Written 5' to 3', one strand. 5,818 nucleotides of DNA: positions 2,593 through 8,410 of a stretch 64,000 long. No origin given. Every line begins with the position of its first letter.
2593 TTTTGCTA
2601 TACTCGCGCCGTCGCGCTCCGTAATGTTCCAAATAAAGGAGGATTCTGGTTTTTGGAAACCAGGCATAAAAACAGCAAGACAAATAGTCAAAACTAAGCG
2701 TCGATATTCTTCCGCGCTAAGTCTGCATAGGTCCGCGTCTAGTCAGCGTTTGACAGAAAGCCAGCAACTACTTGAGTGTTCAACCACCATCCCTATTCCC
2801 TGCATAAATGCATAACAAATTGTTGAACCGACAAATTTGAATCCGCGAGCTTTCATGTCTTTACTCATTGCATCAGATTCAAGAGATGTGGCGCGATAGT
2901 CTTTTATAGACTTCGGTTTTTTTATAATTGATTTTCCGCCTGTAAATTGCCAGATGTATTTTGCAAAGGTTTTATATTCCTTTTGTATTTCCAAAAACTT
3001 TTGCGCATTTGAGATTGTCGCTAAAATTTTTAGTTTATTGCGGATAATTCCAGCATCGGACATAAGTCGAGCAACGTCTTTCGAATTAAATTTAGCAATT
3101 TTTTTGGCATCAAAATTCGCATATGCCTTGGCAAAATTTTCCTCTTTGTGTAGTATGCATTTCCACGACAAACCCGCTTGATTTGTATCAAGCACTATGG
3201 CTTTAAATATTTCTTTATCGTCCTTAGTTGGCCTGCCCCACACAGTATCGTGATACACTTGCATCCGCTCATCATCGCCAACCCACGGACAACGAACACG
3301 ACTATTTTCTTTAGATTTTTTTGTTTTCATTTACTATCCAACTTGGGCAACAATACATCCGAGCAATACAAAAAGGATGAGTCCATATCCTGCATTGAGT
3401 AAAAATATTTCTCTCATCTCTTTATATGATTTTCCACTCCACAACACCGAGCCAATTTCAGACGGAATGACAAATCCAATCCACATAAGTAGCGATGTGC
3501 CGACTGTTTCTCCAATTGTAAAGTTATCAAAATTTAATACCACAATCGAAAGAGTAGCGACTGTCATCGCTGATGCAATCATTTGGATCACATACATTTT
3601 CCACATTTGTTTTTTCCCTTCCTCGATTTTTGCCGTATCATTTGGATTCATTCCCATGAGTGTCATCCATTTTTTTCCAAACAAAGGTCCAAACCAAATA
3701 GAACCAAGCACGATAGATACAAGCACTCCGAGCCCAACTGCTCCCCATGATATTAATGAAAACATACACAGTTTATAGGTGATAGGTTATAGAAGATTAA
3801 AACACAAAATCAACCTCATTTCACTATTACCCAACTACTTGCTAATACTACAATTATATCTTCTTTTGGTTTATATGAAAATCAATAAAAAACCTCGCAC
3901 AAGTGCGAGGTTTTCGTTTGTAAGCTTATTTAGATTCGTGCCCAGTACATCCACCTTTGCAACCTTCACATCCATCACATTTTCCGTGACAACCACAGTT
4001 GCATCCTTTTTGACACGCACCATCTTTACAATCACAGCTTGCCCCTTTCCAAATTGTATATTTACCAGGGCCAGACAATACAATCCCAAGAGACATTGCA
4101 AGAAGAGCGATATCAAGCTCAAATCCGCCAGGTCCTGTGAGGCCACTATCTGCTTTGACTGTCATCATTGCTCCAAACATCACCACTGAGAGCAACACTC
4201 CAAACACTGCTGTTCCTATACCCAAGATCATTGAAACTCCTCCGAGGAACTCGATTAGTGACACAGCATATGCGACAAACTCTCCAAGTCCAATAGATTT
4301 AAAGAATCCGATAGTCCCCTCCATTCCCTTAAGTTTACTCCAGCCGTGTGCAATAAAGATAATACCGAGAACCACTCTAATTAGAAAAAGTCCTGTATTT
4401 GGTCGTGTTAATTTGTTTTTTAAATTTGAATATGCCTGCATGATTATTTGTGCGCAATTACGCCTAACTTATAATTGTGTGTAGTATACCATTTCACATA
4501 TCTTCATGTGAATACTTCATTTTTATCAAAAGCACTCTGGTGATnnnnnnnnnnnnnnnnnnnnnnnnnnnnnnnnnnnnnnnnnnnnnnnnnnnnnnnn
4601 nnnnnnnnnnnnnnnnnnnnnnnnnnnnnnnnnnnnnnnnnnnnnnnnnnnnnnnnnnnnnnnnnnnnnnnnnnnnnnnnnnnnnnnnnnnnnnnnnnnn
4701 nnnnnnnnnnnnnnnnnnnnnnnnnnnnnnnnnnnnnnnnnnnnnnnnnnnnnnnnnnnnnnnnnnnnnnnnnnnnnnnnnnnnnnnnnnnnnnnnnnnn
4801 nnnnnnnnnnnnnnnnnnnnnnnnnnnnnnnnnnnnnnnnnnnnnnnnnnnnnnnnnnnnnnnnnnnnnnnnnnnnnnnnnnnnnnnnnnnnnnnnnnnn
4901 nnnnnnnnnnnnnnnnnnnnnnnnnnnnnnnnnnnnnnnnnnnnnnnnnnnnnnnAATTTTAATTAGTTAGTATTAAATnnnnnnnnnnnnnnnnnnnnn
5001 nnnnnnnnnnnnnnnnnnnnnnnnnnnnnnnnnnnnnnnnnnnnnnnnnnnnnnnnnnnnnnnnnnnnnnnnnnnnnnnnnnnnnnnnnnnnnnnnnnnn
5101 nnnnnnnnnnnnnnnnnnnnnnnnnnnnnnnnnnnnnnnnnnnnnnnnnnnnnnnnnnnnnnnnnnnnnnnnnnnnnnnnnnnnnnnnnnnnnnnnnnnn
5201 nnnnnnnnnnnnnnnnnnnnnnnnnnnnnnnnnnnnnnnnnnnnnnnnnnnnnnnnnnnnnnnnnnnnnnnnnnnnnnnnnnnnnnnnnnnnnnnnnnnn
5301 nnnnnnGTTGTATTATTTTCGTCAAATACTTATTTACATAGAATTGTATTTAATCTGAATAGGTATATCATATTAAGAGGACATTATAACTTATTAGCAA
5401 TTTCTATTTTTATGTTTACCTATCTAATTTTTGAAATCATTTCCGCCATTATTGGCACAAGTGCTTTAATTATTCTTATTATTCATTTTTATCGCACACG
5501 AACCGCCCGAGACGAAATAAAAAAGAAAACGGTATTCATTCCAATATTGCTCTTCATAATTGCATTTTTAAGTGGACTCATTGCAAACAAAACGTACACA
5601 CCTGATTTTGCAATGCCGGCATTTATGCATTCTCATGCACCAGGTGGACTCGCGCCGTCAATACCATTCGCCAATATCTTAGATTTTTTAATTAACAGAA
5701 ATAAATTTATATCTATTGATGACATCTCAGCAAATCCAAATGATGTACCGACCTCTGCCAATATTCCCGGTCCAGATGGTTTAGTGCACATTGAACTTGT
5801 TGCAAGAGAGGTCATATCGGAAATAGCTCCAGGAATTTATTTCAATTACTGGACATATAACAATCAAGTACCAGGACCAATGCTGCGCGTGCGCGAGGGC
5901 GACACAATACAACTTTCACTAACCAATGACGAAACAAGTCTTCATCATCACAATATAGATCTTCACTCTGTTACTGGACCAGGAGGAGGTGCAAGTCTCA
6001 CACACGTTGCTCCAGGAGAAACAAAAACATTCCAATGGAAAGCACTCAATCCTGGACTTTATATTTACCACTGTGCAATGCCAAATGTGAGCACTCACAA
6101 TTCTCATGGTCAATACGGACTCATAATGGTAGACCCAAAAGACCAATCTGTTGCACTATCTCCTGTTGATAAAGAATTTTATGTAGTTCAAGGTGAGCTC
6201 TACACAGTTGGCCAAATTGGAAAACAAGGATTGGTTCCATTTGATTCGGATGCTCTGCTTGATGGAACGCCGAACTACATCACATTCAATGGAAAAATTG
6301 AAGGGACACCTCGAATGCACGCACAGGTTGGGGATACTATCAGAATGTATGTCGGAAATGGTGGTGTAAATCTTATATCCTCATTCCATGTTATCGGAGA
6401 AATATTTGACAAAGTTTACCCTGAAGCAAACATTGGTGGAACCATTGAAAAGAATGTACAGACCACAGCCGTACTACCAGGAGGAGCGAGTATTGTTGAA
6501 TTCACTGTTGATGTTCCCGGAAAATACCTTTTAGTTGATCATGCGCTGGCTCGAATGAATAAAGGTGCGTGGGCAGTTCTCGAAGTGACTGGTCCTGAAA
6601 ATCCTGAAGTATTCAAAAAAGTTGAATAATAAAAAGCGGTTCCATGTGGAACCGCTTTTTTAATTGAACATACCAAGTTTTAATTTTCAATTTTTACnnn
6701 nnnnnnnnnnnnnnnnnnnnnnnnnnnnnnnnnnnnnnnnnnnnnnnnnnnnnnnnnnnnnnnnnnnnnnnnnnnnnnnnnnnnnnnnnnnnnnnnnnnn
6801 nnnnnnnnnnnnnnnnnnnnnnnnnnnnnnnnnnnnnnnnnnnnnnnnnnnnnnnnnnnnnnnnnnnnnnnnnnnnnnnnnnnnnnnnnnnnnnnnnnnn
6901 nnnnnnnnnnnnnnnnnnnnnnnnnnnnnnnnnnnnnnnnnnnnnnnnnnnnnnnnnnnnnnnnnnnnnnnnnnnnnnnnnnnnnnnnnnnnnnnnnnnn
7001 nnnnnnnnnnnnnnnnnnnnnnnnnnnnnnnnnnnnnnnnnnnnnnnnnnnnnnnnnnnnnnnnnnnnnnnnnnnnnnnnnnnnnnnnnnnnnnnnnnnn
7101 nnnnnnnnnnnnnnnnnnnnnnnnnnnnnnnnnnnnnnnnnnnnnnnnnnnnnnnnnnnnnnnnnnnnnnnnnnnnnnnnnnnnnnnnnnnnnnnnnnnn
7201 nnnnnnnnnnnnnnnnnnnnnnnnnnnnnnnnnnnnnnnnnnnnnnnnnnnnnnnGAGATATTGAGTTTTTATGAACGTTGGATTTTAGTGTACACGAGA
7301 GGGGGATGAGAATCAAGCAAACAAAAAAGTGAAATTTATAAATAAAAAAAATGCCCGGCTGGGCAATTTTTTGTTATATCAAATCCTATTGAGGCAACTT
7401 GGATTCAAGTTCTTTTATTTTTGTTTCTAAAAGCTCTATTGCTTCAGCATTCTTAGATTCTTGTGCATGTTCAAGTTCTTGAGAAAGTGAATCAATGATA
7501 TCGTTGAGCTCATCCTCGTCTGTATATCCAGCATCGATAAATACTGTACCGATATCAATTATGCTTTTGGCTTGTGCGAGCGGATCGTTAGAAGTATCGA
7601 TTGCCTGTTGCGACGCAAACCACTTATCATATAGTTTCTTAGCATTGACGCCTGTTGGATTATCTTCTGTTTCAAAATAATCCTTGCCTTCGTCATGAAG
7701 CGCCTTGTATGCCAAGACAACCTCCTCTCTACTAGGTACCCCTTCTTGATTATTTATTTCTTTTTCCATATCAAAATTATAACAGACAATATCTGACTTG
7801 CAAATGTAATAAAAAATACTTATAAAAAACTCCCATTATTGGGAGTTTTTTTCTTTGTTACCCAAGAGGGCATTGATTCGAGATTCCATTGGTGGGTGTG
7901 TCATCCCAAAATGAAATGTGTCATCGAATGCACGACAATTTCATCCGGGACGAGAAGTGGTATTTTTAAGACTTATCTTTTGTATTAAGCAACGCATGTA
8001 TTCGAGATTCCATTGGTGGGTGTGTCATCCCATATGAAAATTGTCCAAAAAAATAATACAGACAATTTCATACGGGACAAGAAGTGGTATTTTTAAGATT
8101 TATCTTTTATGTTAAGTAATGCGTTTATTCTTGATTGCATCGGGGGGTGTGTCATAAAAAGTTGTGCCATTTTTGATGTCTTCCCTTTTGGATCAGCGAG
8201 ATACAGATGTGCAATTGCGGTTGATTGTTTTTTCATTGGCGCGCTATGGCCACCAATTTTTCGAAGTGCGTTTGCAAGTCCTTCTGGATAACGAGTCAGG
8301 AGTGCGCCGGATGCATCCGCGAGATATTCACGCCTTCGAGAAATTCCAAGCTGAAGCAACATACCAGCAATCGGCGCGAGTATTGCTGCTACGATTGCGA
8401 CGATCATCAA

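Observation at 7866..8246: The 3' end of htpX is tandemly duplicated: three ~125-bp units, with the two distal copies still encoding the last 20 codons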

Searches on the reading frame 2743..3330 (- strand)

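Call 79: search_protein_families(library=pfam, proteins=[window:2743-3330:-], max_evalue=0.001)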
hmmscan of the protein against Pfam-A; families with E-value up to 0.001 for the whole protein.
window:2743-3330:- (195 aa): 1 family
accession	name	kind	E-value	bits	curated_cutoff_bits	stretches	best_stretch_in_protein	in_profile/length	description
PF03352.18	Adenine_glyco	-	1.1e-70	237.5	25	1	16-190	1-175/177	Methyladenine glycosylase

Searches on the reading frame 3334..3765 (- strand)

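Call 79: search_protein_families(library=pfam, proteins=[window:3334-3765:-], max_evalue=0.001)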
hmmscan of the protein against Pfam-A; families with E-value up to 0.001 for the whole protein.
window:3334-3765:- (143 aa): 1 family
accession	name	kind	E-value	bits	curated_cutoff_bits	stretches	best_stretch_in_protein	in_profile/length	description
PF08570.15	DUF1761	-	3.1e-21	76.3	31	1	9-139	2-122/123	Protein of unknown function (DUF1761)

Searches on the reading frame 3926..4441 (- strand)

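Call 79: search_protein_families(library=pfam, proteins=[window:3926-4441:-], max_evalue=0.001)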
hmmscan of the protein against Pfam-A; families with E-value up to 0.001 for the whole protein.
window:3926-4441:- (171 aa): 2 families
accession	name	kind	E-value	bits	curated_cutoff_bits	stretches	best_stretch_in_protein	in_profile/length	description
PF07681.17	DoxX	-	3.8e-19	69.5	23.6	1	17-96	1-84/85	DoxX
PF07291.16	MauE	-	1.5e-05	25.8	27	1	18-92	5-83/128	Methylamine utilisation protein MauE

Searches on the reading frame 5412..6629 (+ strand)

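Call 84: search_protein_families(library=pfam, proteins=[window:5412-6629:+], max_evalue=0.001)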
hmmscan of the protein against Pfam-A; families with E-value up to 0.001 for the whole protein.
window:5412-6629:+ (405 aa): 3 families
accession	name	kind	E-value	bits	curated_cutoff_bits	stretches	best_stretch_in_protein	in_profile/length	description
PF07732.21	Cu-oxidase_3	-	2.3e-15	57.1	21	1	145-244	16-118/119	Multicopper oxidase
PF07731.20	Cu-oxidase_2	-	8.4e-10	39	20.4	1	153-243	30-136/137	Multicopper oxidase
PF13473.12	Cupredoxin_1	-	0.0003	21.2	27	0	158-225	37-96/104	Cupredoxin-like domain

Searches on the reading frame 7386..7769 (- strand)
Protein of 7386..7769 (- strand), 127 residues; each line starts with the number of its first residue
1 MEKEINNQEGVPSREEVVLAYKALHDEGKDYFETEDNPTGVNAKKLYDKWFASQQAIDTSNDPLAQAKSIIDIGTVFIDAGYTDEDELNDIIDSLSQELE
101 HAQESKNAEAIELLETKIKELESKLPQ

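Call 8: search_protein_families(library=pfam, proteins=[window:7386-7769:-])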
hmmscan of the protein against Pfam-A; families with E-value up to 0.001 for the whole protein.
window:7386-7769:- (127 aa): 0 families

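Call 62: find_encoding_contigs(protein=window:7386-7769:-, flank=1500, max_places=10)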
Protein window:7386-7769:- (127 aa): 13 contigs read that carry it; 10 places shown.
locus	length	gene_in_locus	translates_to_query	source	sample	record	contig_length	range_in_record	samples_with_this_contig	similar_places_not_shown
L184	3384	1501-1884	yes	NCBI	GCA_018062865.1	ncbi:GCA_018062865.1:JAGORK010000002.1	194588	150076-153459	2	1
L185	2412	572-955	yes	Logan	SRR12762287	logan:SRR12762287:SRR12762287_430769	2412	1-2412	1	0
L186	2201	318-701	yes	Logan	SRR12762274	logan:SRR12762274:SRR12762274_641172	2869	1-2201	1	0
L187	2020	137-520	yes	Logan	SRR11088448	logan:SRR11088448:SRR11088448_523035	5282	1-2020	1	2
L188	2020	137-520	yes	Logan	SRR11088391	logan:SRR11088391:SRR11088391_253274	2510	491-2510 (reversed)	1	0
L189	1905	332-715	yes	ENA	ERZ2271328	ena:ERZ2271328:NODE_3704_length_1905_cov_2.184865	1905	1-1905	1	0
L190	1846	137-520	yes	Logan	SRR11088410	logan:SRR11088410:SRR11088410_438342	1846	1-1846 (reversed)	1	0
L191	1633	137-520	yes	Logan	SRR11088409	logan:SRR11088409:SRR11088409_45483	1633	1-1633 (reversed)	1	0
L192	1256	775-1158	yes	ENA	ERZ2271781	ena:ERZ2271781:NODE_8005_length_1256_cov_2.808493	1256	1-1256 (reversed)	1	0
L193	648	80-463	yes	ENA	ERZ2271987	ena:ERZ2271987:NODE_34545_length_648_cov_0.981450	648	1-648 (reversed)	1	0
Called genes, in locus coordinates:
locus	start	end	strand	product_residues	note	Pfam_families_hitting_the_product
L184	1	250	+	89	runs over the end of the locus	-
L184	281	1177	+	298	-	PF01435:Peptidase_M48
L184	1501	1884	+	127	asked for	-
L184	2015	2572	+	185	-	-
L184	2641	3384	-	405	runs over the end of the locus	PF07731:Cu-oxidase_2 (faint), PF07732:Cu-oxidase_3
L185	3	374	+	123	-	?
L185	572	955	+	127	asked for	-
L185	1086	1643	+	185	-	-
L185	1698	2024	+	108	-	-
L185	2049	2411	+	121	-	?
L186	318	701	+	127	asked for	-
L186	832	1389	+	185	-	-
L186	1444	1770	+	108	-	-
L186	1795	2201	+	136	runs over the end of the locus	-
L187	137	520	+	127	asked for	-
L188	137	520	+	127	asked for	-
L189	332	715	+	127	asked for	-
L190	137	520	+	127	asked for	-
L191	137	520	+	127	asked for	-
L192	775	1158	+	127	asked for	-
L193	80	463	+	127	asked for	-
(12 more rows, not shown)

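Call 77: search_protein_families(library=phrogs, proteins=[window:7386-7769:-], max_evalue=0.01)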
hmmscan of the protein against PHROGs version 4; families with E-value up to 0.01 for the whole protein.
window:7386-7769:- (127 aa): 0 families

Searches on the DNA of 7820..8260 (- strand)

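Call 75: search_dna_similar(query=window:7820-8260:-, collection=phages, mode=distant, max_rows=5)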
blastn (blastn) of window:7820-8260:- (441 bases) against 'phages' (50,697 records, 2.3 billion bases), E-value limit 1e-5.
No match.

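Call 76: search_dna_similar(query=window:7820-8260:-, collection=plasmids, mode=distant, max_rows=5)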
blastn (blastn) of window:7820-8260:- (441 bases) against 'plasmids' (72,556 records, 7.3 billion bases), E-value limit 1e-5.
No match.
